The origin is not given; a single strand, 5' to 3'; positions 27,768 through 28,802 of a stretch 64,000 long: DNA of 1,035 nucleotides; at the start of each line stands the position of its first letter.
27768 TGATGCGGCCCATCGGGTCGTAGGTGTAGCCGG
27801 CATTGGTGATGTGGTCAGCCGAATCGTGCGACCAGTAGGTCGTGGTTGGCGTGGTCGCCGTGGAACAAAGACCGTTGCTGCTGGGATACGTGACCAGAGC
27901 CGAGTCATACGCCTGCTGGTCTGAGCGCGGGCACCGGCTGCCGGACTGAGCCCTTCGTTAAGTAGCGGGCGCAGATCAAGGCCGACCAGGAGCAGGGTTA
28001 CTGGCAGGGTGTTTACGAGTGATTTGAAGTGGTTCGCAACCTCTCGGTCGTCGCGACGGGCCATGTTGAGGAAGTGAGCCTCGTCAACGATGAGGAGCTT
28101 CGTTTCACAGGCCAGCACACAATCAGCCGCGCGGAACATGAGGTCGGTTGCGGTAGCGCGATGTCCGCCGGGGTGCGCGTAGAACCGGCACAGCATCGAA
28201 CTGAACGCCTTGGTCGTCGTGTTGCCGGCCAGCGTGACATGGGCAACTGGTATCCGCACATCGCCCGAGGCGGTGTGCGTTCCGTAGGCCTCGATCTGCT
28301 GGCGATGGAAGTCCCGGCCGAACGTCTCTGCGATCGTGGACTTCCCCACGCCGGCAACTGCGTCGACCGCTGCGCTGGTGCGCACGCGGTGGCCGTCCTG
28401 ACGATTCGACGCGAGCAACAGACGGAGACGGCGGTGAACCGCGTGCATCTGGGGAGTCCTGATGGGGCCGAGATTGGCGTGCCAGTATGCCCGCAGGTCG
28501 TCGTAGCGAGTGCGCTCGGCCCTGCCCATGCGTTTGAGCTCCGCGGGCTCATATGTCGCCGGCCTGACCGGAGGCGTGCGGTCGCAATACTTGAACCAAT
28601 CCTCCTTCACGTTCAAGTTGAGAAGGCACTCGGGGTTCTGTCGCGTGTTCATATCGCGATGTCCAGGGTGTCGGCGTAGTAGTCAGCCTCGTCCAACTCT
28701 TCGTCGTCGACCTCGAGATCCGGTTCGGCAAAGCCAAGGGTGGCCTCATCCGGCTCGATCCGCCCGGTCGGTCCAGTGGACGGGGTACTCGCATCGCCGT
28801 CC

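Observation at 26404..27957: Orphan RHS C-terminal cassette with an unclassified low-GC toxin tip and a possible immunity ORF, carried as transposon cargo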

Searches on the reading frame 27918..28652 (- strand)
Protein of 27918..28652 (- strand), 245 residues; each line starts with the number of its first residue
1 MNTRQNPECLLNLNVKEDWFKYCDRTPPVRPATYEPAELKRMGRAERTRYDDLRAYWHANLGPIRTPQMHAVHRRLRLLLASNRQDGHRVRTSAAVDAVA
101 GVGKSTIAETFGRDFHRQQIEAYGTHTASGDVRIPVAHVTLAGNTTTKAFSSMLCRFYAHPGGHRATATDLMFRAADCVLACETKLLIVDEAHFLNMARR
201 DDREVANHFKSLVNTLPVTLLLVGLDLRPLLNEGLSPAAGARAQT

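Call 28: find_homologous_proteins(query=window:27918-28652:-, max_evalue=1e-10)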
Query window:27918-28652:- (245 aa): 33 proteins with E <= 1e-10 among 1895 candidates.
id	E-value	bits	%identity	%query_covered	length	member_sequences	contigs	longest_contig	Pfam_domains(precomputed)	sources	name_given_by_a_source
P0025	1.5e-94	334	64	95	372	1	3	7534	PF13401.13,PF05621.18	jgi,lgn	jgi:hypothetical protein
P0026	2.1e-86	307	61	95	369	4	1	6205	PF13401.13,PF05621.18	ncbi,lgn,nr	ncbi:MAG TPA: ATP-binding protein [Mycobacteriales bacterium]|nr:ATP-binding protein [Mycobacteriale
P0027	6.2e-75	270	55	96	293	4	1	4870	PF13401.13,PF05621.18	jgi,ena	-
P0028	2.0e-74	268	54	96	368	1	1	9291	PF13401.13,PF05621.18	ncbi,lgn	-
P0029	4.3e-74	267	54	95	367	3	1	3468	PF13401.13,PF05621.18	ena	-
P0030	7.4e-74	266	54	96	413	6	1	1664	PF13401.13,PF05621.18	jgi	-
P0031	1.6e-73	265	54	96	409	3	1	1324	PF13401.13,PF05621.18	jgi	-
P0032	2.0e-73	265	54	96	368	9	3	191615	PF13401.13,PF05621.18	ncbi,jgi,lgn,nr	ncbi:MAG: hypothetical protein QOH36_1515 [Actinomycetota bacterium]|jgi:hypothetical protein|nr:hyp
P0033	2.7e-72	261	54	96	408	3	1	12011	PF13401.13,PF05621.18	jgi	jgi:AAA domain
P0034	2.0e-71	258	53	96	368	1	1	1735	PF13401.13,PF05621.18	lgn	-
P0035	1.0e-70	256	51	100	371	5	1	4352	PF13401.13,PF05621.18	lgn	-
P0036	5.1e-70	254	52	96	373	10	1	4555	PF13401.13,PF05621.18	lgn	-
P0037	2.3e-67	245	51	96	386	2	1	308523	PF13401.13,PF05621.18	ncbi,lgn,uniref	ncbi:ATP-binding protein [Promicromonospora sp. NPDC023987]|uniref:ATP-binding protein n=1 Tax=Promi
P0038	9.8e-66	240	49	96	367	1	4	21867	PF13401.13,PF05621.18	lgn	-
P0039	5.1e-65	237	48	96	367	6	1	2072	PF13401.13,PF05621.18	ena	-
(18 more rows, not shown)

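Call 30: find_encoding_contigs(protein=P0032, flank=10000, max_places=3)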
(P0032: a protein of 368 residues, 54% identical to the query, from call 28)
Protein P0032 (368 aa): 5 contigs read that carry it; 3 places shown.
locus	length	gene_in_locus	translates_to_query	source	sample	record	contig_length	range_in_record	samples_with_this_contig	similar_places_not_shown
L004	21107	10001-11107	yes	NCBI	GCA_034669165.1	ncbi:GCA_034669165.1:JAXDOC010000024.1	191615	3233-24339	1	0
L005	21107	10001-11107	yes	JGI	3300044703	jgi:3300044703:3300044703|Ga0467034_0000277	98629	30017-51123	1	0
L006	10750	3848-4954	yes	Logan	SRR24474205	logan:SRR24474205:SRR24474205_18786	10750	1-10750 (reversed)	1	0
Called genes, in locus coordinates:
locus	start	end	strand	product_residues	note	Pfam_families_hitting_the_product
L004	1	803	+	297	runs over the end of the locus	PF02548:Pantoate_transf, PF13714:PEP_mutase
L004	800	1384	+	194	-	PF02643:DUF192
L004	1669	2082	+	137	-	PF01250:Ribosomal_S6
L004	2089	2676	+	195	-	-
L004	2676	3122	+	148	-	PF01281:Ribosomal_L9_N, PF03948:Ribosomal_L9_C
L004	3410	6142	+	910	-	PF00772:DnaB, PF03796:DnaB_C, PF13481:AAA_25, PF14890:Intein_splicing, PF14528:LAGLIDADG_3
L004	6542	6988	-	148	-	-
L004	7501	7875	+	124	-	-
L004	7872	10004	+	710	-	PF13518:HTH_28 (weak), PF09299:Mu-transpos_C (weak)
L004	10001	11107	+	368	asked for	PF05621:TniB, PF13401:AAA_22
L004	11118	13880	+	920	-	PF06527:TniQ, PF00126:HTH_1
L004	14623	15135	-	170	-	-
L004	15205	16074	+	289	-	PF00126:HTH_1, PF03466:LysR_substrate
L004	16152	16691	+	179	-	PF01885:PTS_2-RNA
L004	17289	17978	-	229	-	PF06912:DUF1275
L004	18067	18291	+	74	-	-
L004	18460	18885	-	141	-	-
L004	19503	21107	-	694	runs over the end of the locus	PF01590:GAF, PF13185:GAF_2, PF03861:ANTAR, PF07228:SpoIIE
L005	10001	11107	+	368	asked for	PF05621:TniB, PF13401:AAA_22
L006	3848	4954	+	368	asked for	PF05621:TniB, PF13401:AAA_22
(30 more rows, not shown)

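Call 31: find_encoding_contigs(protein=P0025, flank=10000, max_places=3)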
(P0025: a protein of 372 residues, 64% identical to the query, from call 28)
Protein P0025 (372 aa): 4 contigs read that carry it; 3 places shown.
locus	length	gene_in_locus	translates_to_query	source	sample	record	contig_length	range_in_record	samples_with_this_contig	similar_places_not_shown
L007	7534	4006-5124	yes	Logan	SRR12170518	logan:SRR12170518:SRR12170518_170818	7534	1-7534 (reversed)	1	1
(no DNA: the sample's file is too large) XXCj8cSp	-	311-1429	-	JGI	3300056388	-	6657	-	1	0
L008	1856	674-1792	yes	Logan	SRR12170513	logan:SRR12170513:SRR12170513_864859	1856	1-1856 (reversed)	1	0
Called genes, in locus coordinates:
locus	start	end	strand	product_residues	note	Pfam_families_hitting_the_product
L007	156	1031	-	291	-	-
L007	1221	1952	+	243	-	-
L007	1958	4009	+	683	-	PF13518:HTH_28 (faint), PF13551:HTH_29 (faint), PF00665:rve (faint), PF13683:rve_3 (faint)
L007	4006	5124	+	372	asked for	PF05621:TniB, PF13401:AAA_22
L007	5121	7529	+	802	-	PF06527:TniQ, PF00126:HTH_1 (weak)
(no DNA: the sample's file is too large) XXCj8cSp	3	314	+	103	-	?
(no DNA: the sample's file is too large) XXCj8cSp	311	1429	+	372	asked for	PF05621:TniB, PF13401:AAA_22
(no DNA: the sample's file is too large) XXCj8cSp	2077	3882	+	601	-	PF00126:HTH_1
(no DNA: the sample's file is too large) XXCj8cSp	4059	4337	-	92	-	-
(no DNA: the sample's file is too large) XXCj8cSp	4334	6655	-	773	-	?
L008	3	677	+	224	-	?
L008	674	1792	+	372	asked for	PF05621:TniB, PF13401:AAA_22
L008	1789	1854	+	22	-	?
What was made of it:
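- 28649..30727 (-): tnsB (DDE transposase with a Mu-transposase C-terminal domain). Relatives are 683-710 aa (calls 30, 31).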

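Call 73: search_protein_families(library=pfam, max_evalue=5, proteins=[L004:11118-13880:+, L007:5121-7529:+])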
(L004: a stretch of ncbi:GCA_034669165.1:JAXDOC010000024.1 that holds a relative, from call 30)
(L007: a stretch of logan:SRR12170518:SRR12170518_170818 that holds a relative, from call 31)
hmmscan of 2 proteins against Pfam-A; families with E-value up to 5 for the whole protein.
L004:11118-13880:+ (920 aa): 4 families
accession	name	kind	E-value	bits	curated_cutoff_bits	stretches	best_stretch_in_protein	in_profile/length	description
PF00126.33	HTH_1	-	4.8e-14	52.5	26.6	2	753-812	3-59/60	Bacterial regulatory helix-turn-helix protein, lysR family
PF06527.16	TniQ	-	1.4e-13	52.2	27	1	5-141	1-142/142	TniQ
PF13384.12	HTH_23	-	0.097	13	24.6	1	563-592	11-40/50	Homeodomain-like domain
PF13518.12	HTH_28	-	0.3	11.7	25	0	565-587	8-30/52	Helix-turn-helix domain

L007:5121-7529:+ (802 aa): 18 families
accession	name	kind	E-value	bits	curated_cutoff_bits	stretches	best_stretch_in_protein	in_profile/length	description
PF06527.16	TniQ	-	1.4e-18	68.4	27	1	8-129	1-142/142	TniQ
PF00126.33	HTH_1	-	2.1e-07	31.2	26.6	1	744-793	3-52/60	Bacterial regulatory helix-turn-helix protein, lysR family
PF13545.12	HTH_Crp_2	-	0.00019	21.7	27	2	634-652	27-45/70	Crp-like helix-turn-helix domain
PF04545.22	Sigma70_r4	-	0.0016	18.4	24.1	1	621-651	13-42/50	Sigma-70, region 4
PF13518.12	HTH_28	-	0.0041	17.6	25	1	619-652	4-35/52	Helix-turn-helix domain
PF13936.12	HTH_38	-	0.0045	17.1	27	1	625-651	16-42/44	Helix-turn-helix domain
PF00325.26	Crp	-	0.0048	17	21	1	635-651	8-24/32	Bacterial regulatory proteins, crp family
PF19575.5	HTH_58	-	0.0094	16.3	23.8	1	613-660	12-56/62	Helix-turn-helix domain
PF12728.13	HTH_17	-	0.019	15.6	27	1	680-706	1-27/51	Helix-turn-helix domain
PF08822.17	DUF1804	-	0.022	15.1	29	1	619-648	9-38/164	Protein of unknown function (DUF1804)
PF12840.13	HTH_20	-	0.036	14.5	27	0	751-781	15-45/51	Helix-turn-helix domain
PF13384.12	HTH_23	-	0.037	14.3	24.6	1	679-700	16-37/50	Homeodomain-like domain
PF13613.12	HTH_Tnp_4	-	0.065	13.3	27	0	631-650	21-40/53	Helix-turn-helix of DDE superfamily endonuclease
PF02796.21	HTH_7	-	0.14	12.8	23.8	0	634-652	26-44/45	Helix-turn-helix domain of resolvase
PF14690.11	Zn_ribbon_ISL3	-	0.16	12.8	25.5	1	131-158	3-32/47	zinc-finger of transposase IS204/IS1001/IS1096/IS1165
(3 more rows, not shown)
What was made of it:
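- On Tn7-like transposon: Intact relatives have all four (calls 30, 31, 73).
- Intact relatives have tnsA-tnsB-tniB followed by a tniQ of 800-930 aa (calls 30, 31, 73).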

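Call 76: search_protein_families(library=pfam, max_evalue=0.1, proteins=[L007:156-1031:-])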
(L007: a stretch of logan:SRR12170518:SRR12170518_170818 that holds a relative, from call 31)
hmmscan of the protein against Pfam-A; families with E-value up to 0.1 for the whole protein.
L007:156-1031:- (291 aa): 1 family
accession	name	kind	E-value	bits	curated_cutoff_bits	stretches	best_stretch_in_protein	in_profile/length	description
PF13560.12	HTH_31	-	0.027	15.2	27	1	35-66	5-35/64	Helix-turn-helix domain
